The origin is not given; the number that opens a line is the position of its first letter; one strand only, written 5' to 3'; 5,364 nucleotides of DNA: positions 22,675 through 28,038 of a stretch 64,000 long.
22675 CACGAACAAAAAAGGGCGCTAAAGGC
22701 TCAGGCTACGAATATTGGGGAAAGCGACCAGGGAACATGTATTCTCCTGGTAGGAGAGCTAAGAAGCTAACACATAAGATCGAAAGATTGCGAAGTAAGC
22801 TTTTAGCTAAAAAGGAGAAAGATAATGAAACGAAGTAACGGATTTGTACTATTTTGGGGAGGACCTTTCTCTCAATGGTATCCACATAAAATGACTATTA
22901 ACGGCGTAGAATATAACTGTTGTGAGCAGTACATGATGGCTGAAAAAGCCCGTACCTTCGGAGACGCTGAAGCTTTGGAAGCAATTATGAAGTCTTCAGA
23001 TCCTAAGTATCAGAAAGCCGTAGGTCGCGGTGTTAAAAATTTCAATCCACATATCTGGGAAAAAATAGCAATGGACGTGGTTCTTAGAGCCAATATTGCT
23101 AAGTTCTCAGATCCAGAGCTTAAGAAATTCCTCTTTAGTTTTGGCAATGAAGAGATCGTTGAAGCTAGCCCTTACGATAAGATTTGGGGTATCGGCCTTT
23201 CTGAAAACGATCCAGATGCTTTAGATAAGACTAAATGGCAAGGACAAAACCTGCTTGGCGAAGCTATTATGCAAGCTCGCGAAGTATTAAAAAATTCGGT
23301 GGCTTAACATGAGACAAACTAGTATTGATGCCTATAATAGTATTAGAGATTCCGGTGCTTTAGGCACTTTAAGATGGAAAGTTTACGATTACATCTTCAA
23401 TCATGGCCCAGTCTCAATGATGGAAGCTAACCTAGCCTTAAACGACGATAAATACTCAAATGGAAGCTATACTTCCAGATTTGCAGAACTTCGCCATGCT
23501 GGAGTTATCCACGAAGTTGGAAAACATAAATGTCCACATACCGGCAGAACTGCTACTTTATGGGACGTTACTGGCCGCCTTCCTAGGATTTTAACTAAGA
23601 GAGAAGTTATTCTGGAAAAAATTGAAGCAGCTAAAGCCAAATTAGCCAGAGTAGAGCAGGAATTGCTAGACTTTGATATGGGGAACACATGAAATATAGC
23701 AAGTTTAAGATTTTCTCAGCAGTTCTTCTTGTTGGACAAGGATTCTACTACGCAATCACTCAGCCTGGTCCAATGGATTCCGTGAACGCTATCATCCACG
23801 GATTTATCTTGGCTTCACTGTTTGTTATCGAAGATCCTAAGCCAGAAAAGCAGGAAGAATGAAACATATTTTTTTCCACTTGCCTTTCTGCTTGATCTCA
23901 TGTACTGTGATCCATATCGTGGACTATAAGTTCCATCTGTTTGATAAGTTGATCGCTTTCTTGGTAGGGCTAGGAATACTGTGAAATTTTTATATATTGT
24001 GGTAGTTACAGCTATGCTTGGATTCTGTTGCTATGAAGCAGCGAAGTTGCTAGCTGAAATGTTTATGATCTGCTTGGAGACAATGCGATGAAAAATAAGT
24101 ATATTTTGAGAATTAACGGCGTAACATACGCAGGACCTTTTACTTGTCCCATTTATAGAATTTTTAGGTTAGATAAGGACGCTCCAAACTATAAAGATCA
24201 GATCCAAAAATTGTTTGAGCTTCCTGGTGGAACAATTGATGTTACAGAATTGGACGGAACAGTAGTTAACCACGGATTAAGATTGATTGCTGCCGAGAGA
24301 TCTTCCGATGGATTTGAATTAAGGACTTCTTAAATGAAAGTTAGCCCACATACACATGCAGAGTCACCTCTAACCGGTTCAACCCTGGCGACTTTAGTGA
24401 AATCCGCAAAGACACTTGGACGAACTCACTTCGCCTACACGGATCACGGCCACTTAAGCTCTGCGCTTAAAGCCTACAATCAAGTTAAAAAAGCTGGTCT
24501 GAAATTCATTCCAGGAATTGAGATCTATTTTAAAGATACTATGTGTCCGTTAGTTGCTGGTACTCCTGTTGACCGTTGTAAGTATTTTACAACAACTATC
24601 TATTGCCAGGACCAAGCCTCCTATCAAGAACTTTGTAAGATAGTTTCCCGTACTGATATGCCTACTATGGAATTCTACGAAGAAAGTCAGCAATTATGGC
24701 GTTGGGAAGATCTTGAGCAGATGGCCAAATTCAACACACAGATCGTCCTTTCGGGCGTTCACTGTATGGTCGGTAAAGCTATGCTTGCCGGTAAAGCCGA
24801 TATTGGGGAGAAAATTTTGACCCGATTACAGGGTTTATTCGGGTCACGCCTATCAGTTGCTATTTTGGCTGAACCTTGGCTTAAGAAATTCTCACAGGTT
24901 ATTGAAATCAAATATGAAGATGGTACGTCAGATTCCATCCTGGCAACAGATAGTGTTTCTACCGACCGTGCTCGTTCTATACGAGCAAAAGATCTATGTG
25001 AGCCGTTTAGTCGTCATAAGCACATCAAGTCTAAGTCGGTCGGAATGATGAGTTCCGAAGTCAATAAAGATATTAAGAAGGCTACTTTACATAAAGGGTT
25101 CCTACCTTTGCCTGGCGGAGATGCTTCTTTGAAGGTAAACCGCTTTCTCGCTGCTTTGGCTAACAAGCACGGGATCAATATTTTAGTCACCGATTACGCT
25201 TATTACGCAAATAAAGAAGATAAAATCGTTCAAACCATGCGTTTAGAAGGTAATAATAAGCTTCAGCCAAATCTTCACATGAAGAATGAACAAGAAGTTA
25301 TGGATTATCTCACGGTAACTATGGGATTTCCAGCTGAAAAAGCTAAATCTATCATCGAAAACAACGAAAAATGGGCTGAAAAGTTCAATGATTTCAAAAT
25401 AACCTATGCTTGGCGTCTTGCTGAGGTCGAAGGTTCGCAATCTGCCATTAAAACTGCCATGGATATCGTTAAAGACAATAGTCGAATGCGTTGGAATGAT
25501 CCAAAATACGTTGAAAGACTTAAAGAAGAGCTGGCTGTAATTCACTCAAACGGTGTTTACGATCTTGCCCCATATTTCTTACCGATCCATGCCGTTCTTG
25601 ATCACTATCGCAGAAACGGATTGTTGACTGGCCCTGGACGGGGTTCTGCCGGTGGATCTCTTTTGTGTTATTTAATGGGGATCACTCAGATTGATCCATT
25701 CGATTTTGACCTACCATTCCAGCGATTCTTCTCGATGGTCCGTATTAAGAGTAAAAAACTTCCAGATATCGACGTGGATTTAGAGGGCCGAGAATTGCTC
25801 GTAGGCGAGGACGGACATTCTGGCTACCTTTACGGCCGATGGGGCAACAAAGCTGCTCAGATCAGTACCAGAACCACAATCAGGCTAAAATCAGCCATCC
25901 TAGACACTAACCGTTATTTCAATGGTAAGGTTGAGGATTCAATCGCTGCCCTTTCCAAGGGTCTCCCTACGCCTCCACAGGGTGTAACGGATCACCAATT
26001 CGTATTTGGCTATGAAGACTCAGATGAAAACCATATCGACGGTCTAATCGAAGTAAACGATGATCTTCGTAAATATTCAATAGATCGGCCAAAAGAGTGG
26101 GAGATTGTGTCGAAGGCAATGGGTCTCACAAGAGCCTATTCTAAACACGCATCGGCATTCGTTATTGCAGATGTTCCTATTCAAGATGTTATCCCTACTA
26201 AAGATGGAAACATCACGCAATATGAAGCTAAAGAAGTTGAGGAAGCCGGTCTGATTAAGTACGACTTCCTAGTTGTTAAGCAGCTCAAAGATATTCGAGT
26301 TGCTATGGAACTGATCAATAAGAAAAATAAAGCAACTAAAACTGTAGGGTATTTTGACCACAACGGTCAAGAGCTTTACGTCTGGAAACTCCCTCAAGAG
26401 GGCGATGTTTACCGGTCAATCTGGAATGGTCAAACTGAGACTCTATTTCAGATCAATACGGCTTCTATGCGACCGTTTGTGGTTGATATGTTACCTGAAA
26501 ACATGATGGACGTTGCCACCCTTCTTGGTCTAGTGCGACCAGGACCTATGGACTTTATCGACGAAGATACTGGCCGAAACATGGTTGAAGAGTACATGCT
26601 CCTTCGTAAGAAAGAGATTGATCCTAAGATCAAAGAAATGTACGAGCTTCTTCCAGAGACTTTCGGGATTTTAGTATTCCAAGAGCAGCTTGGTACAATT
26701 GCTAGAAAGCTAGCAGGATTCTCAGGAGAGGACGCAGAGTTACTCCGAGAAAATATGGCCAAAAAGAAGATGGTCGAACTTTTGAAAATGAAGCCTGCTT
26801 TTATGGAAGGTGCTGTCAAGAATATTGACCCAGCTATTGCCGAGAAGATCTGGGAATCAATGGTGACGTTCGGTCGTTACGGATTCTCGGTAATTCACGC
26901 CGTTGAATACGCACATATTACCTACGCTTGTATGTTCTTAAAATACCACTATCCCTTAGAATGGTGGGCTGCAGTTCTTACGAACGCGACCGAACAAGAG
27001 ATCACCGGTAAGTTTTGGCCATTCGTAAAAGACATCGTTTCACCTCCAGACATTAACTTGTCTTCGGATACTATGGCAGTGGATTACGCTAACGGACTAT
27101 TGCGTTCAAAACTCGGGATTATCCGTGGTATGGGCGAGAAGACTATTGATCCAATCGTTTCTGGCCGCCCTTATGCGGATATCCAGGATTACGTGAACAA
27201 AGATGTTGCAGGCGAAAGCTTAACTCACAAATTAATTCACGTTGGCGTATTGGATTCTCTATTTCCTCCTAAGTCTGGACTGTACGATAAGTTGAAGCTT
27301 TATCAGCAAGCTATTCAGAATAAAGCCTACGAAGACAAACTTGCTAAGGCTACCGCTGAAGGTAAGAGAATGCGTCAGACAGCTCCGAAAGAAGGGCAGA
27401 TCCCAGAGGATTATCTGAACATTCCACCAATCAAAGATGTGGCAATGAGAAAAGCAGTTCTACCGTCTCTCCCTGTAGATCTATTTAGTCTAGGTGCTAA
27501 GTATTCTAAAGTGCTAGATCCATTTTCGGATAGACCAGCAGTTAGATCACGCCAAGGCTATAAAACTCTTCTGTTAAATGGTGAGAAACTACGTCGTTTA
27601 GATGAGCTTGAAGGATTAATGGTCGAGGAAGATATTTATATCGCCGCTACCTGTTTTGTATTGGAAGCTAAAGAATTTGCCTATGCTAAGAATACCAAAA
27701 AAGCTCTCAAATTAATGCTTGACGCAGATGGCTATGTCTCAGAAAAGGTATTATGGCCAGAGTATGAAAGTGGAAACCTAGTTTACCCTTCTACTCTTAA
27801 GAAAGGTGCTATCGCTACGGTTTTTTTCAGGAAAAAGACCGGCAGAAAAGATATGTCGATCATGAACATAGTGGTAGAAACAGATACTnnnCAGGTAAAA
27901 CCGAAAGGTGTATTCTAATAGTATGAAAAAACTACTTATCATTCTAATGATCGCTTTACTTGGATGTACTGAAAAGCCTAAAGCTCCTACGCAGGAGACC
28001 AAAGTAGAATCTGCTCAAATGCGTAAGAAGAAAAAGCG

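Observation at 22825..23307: NADAR-domain protein (possible reversal of DNA ADP-ribosylation)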

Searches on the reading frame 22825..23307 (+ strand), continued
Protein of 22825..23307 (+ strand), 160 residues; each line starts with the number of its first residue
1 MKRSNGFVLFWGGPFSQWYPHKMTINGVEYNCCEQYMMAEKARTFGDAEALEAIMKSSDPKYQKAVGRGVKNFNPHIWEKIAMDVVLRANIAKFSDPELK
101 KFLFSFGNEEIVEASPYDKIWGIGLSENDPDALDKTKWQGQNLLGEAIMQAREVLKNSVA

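Call 62: find_related_loci(query=A2, collection=viral_contigs, flank=6000)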
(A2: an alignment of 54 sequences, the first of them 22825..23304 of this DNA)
Query A2 (160 aa) in viral_contigs; peptide patterns used: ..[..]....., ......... (x = any residue, [..] = any of these).
599 stretches matched a pattern (row limit reached: there are more); 588 encode a relative of the query (tblastn E <= 1e-3); the best 80 are kept; 80 distinct loci.
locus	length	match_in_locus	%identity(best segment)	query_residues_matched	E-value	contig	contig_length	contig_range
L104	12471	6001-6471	64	1-156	2e-67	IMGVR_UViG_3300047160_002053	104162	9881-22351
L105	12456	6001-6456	61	5-156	4e-62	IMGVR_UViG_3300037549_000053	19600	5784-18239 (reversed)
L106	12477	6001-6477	57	1-159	2e-59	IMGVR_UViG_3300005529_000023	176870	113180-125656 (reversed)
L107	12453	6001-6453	58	7-157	6e-58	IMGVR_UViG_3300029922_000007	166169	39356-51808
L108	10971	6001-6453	58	7-157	6e-58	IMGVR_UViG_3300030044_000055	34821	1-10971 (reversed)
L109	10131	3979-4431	58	7-157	6e-58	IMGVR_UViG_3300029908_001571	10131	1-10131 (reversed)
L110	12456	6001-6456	60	3-153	3e-57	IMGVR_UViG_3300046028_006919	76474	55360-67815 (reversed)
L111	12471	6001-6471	58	5-160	3e-57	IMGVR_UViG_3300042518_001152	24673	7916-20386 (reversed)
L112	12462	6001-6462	58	7-159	2e-56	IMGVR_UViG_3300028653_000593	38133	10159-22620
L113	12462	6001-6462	58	7-159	2e-56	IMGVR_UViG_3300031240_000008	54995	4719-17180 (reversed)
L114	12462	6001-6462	58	7-159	2e-56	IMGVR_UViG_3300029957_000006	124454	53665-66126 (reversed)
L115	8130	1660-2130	57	1-156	6e-56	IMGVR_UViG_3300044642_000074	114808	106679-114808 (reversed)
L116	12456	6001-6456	59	3-153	4e-56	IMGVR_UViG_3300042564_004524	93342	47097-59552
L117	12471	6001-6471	57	1-156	6e-56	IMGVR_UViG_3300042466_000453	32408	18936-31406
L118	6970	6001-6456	59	3-153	2e-55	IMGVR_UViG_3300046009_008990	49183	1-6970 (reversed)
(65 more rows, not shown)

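Call 75: search_protein_families(library=pfam, proteins=[L004:7426-7998:+, L004:5868-7391:+], max_evalue=0.01)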
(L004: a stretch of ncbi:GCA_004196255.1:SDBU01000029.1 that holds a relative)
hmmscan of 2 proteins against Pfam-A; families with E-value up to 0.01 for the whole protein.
L004:7426-7998:+ (191 aa): 1 family
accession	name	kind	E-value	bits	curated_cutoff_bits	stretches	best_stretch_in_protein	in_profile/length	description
PF00709.27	Adenylsucc_synt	-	2.8e-27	96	27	1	12-137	250-333/416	Adenylosuccinate synthetase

L004:5868-7391:+ (508 aa): 4 families
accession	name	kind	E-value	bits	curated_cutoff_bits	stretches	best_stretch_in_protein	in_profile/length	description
PF00478.31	IMPDH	-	4.4e-55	187.5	25.6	1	182-497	2-334/345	IMP dehydrogenase / GMP reductase domain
PF13392.12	HNH_3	-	2.6e-06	27.4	24.8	1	95-139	4-46/46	HNH endonuclease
PF01070.24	FMN_dh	-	6.5e-05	22.6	24.9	1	365-410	261-305/350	FMN-dependent dehydrogenase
PF00977.27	His_biosynth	-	0.0033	17.4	23.6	0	374-410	186-222/228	Histidine biosynthesis protein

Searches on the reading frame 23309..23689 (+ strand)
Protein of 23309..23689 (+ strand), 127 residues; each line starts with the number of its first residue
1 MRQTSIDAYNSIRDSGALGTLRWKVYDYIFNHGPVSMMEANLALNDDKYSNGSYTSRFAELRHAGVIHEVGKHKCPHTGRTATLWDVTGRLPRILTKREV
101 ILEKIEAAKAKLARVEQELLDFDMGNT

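Call 18: search_protein_families(library=pfam, proteins=[window:23309-23689:+], max_evalue=0.01)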
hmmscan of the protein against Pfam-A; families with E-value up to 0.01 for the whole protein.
window:23309-23689:+ (127 aa): 0 families

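Call 59: search_protein_families(library=phrogs, proteins=[window:23309-23689:+], max_evalue=0.01)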
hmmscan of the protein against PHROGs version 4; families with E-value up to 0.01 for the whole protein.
window:23309-23689:+ (127 aa): 1 family
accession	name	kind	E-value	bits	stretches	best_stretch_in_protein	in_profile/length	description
phrog_1123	-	unknown function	3.4e-12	47.2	1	2-91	15-100/112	-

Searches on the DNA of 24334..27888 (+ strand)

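Call 74: search_rna_families(source=L103, start=9300, end=10400, threshold=evalue, max_evalue=0.01)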
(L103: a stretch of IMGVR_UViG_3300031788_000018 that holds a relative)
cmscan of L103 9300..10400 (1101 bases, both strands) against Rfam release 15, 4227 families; matches with E-value up to 0.01: 0.
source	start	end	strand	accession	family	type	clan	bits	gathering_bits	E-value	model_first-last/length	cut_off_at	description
